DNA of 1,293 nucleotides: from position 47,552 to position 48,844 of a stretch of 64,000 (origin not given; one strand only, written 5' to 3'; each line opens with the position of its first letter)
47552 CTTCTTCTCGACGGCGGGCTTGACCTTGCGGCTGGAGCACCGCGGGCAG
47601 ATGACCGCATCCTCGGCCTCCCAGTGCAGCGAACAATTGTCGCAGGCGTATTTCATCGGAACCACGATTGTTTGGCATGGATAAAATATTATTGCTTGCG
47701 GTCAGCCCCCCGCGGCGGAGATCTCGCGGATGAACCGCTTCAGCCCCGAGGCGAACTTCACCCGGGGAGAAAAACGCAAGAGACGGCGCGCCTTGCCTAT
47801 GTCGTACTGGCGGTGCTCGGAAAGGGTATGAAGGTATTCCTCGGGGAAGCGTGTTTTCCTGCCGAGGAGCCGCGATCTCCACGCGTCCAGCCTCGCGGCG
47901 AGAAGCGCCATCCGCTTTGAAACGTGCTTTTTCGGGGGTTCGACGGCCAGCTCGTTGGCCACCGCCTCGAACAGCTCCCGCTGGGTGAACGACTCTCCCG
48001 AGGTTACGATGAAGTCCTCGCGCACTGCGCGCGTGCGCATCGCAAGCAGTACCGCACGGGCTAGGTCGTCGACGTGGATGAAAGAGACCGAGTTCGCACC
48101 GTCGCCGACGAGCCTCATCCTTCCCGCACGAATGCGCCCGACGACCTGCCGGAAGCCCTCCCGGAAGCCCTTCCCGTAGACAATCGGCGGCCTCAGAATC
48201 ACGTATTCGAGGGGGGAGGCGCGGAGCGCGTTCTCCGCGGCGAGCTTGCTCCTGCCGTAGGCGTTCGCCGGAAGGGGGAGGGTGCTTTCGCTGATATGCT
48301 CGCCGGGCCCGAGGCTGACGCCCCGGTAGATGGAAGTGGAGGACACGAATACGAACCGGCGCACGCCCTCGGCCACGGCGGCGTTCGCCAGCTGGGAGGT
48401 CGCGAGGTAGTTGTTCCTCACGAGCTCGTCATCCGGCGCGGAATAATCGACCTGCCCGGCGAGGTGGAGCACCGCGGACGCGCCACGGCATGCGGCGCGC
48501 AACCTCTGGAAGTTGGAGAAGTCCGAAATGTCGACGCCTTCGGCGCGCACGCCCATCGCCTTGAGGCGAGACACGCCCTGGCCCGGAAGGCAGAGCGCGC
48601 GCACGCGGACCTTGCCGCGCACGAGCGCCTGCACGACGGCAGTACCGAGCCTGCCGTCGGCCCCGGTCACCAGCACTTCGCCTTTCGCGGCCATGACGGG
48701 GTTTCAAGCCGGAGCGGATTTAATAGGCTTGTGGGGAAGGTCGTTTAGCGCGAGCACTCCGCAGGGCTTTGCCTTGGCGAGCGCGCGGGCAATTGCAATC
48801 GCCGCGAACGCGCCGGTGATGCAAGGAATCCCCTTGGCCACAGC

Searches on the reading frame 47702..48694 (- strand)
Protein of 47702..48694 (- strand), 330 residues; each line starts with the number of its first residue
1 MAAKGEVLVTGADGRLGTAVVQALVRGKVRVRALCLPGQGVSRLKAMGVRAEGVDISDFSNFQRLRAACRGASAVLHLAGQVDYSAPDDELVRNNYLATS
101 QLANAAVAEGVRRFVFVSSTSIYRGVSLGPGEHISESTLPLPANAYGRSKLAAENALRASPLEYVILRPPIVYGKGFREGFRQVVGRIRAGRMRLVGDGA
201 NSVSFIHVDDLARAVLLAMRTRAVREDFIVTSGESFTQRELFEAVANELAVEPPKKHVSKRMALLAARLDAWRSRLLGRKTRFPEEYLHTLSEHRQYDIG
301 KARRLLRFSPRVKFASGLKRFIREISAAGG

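Call 8: search_protein_families(library=pfam, proteins=[window:47702-48694:-], max_evalue=0.01)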
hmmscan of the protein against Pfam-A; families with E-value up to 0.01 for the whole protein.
window:47702-48694:- (330 aa): 8 families
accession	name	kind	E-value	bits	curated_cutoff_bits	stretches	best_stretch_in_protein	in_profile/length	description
PF01370.27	Epimerase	-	5.6e-32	111.5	20.9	1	7-221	1-227/240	NAD dependent epimerase/dehydratase family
PF01073.25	3Beta_HSD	-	1.5e-21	77.2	22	1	8-221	1-231/280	3-beta hydroxysteroid dehydrogenase/isomerase family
PF13460.12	NAD_binding_10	-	1.6e-18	67.7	27.2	1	11-175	1-149/184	NAD(P)H-binding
PF16363.11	GDP_Man_Dehyd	-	1.7e-18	67.7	27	1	8-320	1-331/332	GDP-mannose 4,6 dehydratase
PF04321.23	RmlD_sub_bind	-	2.5e-17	63.3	27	1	6-253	2-235/287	RmlD substrate binding domain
PF07993.18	NAD_binding_4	-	4.9e-13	49.3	20.1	1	67-214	84-257/258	Male sterility protein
PF05368.20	NmrA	-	8.6e-11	42.4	27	1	4-244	2-229/298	NmrA-like family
PF02719.21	Polysacc_synt_2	-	3e-07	30.4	20.2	1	7-120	1-129/293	Polysaccharide biosynthesis protein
